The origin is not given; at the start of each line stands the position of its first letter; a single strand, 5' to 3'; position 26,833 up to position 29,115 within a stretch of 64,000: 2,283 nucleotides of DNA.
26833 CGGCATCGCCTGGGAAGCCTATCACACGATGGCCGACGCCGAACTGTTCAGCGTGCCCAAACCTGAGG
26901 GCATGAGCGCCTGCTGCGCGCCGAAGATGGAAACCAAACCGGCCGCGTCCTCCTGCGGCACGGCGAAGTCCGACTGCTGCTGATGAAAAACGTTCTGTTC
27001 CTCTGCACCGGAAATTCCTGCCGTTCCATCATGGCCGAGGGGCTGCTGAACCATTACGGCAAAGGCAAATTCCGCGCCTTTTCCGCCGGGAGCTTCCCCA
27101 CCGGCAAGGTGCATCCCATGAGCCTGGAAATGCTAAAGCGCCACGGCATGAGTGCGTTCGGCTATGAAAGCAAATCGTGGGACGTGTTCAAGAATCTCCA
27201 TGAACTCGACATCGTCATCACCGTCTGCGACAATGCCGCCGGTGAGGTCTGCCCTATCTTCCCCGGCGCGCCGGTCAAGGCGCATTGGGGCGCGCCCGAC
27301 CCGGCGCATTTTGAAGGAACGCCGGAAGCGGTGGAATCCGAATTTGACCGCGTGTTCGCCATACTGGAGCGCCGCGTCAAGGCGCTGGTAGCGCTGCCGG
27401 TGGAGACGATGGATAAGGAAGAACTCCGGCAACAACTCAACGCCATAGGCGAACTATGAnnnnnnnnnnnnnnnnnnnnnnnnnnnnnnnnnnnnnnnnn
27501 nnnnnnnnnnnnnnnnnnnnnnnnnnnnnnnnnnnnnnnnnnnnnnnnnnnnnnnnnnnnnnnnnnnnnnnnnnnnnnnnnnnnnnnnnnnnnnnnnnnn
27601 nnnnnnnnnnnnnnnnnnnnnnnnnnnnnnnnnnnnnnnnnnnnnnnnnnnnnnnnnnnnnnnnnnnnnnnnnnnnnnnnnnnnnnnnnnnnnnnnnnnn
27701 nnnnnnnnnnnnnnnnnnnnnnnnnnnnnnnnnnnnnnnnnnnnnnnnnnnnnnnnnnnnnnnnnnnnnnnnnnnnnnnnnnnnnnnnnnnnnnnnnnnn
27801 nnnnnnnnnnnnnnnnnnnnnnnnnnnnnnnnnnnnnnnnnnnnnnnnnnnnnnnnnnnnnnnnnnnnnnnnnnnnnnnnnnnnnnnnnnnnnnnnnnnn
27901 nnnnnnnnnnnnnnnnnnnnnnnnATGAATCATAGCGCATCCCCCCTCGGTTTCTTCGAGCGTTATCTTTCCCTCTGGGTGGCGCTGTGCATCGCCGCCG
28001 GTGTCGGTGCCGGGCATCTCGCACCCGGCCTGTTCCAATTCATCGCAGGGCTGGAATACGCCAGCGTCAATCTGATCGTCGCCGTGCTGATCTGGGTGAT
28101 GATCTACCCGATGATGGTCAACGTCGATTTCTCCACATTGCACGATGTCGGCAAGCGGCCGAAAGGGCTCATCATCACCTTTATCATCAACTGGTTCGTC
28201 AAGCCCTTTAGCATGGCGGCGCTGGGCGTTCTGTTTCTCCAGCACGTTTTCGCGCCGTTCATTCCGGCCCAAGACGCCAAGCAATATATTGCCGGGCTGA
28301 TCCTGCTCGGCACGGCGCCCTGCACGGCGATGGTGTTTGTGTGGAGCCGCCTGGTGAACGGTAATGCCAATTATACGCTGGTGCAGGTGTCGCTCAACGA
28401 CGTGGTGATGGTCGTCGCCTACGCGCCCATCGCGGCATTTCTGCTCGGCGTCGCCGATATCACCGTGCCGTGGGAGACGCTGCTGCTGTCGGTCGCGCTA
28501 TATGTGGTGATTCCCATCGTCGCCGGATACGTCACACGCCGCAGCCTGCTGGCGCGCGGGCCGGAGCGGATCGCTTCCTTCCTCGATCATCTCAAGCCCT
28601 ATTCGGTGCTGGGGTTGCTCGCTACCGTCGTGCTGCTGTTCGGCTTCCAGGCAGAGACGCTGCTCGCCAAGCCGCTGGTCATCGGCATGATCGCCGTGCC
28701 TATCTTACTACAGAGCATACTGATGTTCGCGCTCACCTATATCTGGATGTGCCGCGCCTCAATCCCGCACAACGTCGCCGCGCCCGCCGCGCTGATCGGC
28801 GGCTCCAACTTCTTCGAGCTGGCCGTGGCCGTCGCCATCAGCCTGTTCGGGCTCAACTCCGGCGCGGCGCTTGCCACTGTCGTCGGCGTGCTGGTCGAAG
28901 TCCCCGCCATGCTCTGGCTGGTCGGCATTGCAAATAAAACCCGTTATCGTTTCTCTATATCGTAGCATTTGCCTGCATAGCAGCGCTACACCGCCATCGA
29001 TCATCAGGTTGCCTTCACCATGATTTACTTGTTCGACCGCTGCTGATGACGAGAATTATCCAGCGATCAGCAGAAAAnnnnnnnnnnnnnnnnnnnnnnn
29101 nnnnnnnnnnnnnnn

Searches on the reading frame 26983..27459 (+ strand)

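Call 24: search_protein_families(library=pfam, proteins=[window:26983-27459:+], max_evalue=0.001)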
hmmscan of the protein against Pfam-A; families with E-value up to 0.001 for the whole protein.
window:26983-27459:+ (158 aa): 1 family
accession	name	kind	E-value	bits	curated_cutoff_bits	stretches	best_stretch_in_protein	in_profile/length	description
PF01451.26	LMWPc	-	2.4e-20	73.6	23.2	1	4-135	1-143/144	Low molecular weight phosphotyrosine protein phosphatase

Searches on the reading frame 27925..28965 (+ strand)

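Call 9: search_protein_families(library=pfam, proteins=[window:27925-28965:+], max_evalue=0.01)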
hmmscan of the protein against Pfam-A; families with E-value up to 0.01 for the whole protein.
window:27925-28965:+ (346 aa): 2 families
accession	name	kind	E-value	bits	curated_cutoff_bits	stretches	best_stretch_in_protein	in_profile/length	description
PF01758.21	SBF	-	4.5e-39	134.5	24.3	1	54-248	2-190/191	Sodium Bile acid symporter family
PF13593.11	SBF_like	-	1.2e-06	28.5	25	1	100-321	74-293/313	SBF-like CPA transporter family (DUF4137)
